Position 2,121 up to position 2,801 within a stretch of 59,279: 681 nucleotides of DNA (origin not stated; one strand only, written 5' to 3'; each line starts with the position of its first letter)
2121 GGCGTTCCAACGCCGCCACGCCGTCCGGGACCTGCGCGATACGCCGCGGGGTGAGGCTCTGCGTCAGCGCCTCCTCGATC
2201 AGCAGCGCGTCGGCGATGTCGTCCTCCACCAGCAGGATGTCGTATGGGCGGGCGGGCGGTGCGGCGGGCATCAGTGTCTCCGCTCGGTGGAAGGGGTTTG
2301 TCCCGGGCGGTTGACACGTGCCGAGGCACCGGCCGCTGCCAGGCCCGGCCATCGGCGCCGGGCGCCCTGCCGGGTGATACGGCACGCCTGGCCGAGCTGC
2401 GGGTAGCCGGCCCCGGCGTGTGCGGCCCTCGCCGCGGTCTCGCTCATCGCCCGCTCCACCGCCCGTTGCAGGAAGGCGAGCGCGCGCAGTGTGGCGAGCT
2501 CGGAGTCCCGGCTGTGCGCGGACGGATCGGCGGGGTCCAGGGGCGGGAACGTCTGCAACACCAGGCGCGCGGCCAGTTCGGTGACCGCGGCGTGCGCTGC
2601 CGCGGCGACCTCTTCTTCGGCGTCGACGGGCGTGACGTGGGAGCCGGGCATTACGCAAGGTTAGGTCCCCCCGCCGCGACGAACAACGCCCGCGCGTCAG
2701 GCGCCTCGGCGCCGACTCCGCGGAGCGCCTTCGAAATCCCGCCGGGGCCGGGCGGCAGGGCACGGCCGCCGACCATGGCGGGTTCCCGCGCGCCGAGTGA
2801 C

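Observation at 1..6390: Compact SigB-type partner-switching island: CHASE3 kinase, receiver-PP2C phosphatase, two receiver paralogs, sigma factor and anti-sigma kinase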

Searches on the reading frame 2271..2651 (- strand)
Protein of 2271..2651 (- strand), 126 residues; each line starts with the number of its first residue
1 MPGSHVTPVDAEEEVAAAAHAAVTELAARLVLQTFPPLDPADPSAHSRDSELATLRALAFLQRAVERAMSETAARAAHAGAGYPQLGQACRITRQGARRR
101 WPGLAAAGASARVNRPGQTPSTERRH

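Call 9: search_protein_families(library=pfam, max_evalue=0.01, proteins=[window:2271-2651:-])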
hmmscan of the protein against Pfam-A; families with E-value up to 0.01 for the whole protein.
window:2271-2651:- (126 aa): 0 families

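Call 11: search_protein_families(library=ncbifam, max_evalue=0.001, proteins=[window:2271-2651:-])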
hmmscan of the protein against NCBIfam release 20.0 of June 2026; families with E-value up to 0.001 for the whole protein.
window:2271-2651:- (126 aa): 0 families

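Call 34: find_homologous_proteins(query=window:2271-2651:-, max_evalue=0.001)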
Query window:2271-2651:- (126 aa): 38 proteins with E <= 0.001 among 756 candidates.
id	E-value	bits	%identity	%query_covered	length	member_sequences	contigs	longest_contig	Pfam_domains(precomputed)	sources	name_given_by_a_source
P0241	5.5e-72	257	100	100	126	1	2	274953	-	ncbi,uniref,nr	ncbi:MAG TPA: hypothetical protein VLH10_15825 [Yinghuangia sp.]|uniref:hypothetical protein n=1 Tax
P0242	1.4e-26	111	55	98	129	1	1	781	-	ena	-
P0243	1.4e-25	108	54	100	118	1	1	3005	-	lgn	-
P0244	3.6e-25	106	59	84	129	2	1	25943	-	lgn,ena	-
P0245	5.0e-25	106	50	95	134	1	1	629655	-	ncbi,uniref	ncbi:hypothetical protein [Yinghuangia sp. YIM S09857]|uniref:hypothetical protein n=1 Tax=Yinghuang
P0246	1.0e-24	105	59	85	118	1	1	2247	-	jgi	jgi:hypothetical protein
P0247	1.1e-24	105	53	100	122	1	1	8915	-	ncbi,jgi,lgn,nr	ncbi:MAG TPA: hypothetical protein VH372_06565 [Actinospica sp.]|jgi:hypothetical protein|nr:hypothe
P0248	1.1e-24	105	59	85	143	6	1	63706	-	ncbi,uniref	ncbi:hypothetical protein [Streptodolium elevatio]|uniref:Uncharacterized protein n=1 Tax=Streptodol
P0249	1.8e-24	104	52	96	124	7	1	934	-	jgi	jgi:hypothetical protein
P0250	5.1e-24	103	52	95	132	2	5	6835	-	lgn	-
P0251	4.3e-23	100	54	84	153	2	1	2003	-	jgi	jgi:hypothetical protein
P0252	1.0e-22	99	52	98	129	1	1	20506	-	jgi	jgi:hypothetical protein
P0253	4.7e-22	96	64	60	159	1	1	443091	-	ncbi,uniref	ncbi:hypothetical protein [Streptacidiphilus cavernicola]|uniref:Uncharacterized protein n=1 Tax=Str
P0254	5.1e-22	96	55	84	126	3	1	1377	-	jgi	jgi:hypothetical protein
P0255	6.1e-22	96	56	84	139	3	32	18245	-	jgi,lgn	jgi:hypothetical protein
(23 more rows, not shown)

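Call 35: find_encoding_contigs(protein=P0241, flank=10000, max_places=3)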
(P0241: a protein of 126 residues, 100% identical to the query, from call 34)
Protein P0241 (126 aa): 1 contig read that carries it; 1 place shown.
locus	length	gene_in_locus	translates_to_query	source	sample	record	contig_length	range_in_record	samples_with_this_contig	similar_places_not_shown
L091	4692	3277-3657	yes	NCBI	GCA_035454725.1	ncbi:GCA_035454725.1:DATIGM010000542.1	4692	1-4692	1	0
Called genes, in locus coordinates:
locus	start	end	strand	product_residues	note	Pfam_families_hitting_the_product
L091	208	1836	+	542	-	PF05227:CHASE3, PF00672:HAMP (weak), PF00512:HisKA, PF02518:HATPase_c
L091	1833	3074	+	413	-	PF00072:Response_reg, PF07228:SpoIIE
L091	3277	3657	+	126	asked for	-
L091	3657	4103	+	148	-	PF00072:Response_reg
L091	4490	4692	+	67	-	?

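Call 56: predict_structure(alignment_id=A3)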
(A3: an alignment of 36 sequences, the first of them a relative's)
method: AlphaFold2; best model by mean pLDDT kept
length: 126 residues; sequences in the alignment: 36
mean_pLDDT: 85.0   pTM: 0.69
mean pLDDT of the five models: 85.0, 84.9, 84.5, 82.5, 72.8
residues with pLDDT >= 90: 73; 70-90: 23; 50-70: 28; < 50: 2
segments of 3 or more residues with pLDDT < 50: none
pLDDT, mean of each block of 10 residues (from residue 1): 60 92 97 86 85 96 98 94 95 95 75 60 64
secondary structure, 60 per line:
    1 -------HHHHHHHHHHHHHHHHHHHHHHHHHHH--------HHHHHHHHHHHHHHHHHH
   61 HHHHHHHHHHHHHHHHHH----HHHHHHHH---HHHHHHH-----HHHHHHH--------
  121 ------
elements in order: H8-34 H43-78 H83-90 H94-100 H106-112
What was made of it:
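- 2271..2651 (-): Conserved 126-aa protein of unknown function. Its stop overlaps the receiver A start (TGATG). The AlphaFold model has pLDDT 85 and shows two long helices plus three short ones (call 56).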

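Call 60: fold_search(model_id=the predicted structure, library=pdb)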
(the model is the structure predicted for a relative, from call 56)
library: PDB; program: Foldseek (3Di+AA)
matches with E <= 10: 63; with E <= 0.001: 0
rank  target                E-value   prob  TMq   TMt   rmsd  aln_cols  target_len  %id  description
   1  5k7f_A                2.0e+00  0.47  0.23  0.17   2.6        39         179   33  Crystal structure of apo AibR (released 2016-12-21)
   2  3szt_A                3.3e+00  0.15  0.24  0.14   9.8        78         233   17  Quorum Sensing Control Repressor, QscR, Bound to N-3-oxo-dodecanoyl-L-Homoserine Lactone (released 2011-09-28)
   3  4qic_A                3.5e+00  0.07  0.20  0.12  12.6       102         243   12  Co-Crystal Structure of Anti-anti-sigma factor PhyR complexed with Anti-sigma factor NepR from Bartonella quintana (released 2015-07-29)
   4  2r3s_B                3.7e+00  0.18  0.21  0.10   4.9        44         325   23  CRYSTAL STRUCTURE OF A PUTATIVE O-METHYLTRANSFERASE (NPUN_R0239) FROM NOSTOC PUNCTIFORME PCC 73102 AT 2.15 A RESOLUTIO (released 2007-09-11)
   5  9a7s_A                3.7e+00  0.08  0.23  0.13  19.3       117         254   10  Integrative model of RPSD-RPOB by crosslinking MS and deep learning (released 2024-09-18)
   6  4cxf_A                3.9e+00  0.08  0.22  0.18  14.5       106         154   17  Structure of CnrH in complex with the cytosolic domain of CnrY (released 2014-04-30)
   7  3wfx_A                3.9e+00  0.06  0.22  0.20  13.1       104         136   20  Crystal Structure of the Imidazole-Bound Form of the HGbRL's Globin Domain (released 2014-08-06)
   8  8re4_M                4.2e+00  0.13  0.31  0.13   6.4        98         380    5  Cryo-EM structure of bacterial RNA polymerase-sigma54 initial transcribing complex - 5nt pre-translocated complex (released 2024-01-17)
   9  8r7y_A                5.2e+00  0.21  0.26  0.11   5.8        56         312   21  Deoxyribonucleoside regulator DeoR in complex with the DNA operator (released 2024-06-19)
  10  6jqs                  5.6e+00  0.23  0.21  0.37   2.2        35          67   14  Structure of Transcription factor, GerE (released 2019-04-24)
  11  6wah_C                5.6e+00  0.18  0.26  0.17   4.7        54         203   11  Crystal Structure of SmcR L139R from Vibrio vulnificus (released 2020-06-17)
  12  1je8_A                5.6e+00  0.13  0.22  0.38   6.3        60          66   13  Two-Component response regulator NarL/DNA Complex: DNA Bending Found in a High Affinity Site (released 2002-09-27)
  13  5uxv_A                5.6e+00  0.08  0.26  0.15  11.9        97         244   10  Crystal Structure of Anti-anti-sigma factor PhyR I40V/S51C mutant from Bartonella quintana (released 2018-02-28)
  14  5xt2_A                5.6e+00  0.06  0.22  0.16  11.1       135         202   14  Crystal structures of full-length FixJ from B. japonicum crystallized in space group P212121 (released 2018-05-23)
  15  3clo_A                5.9e+00  0.25  0.24  0.12   4.2        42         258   12  Crystal structure of putative transcriptional regulator containing a LuxR DNA binding domain (NP_811094.1) from Bacter (released 2008-04-01)
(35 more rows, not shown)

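Call 78: find_encoding_contigs(protein=P0245, flank=10000, max_places=2)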
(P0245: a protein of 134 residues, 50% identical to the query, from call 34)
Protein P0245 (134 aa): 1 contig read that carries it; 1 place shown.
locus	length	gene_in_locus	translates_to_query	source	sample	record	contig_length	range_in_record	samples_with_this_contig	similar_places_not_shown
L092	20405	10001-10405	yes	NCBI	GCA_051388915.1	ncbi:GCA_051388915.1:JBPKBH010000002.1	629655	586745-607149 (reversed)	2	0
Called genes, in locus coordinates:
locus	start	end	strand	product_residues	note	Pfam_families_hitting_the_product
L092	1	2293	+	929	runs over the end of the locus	PF17203:sCache_3_2, PF08448:PAS_4 (faint), PF01590:GAF (weak), PF13185:GAF_2, PF07228:SpoIIE, PF13581:HATPase_c_2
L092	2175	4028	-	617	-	PF03023:MurJ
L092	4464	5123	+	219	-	PF23894:LD_SV2 (faint), PF13576:Pentapeptide_3 (faint), PF13599:Pentapeptide_4, PF00805:Pentapeptide (weak)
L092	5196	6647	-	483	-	PF07786:HGSNAT_cat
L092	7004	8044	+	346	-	PF08240:ADH_N (weak), PF00107:ADH_zinc_N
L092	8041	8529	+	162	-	PF13527:Acetyltransf_9 (weak), PF00583:Acetyltransf_1, PF13508:Acetyltransf_7, PF08445:FR47 (weak)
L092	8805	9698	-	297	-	-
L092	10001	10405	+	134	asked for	-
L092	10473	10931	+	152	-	PF12973:Cupin_7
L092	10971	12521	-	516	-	PF07690:MFS_1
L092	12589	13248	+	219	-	PF00392:GntR, PF07729:FCD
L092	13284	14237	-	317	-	-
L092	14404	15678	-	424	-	PF00999:Na_H_Exchanger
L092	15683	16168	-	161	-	PF25991:KhtT_N, PF02080:TrkA_C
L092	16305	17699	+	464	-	-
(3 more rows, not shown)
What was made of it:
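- Tried and rejected: A homologue in YIM S09857 stands alone, away from any kinase module (call 78).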
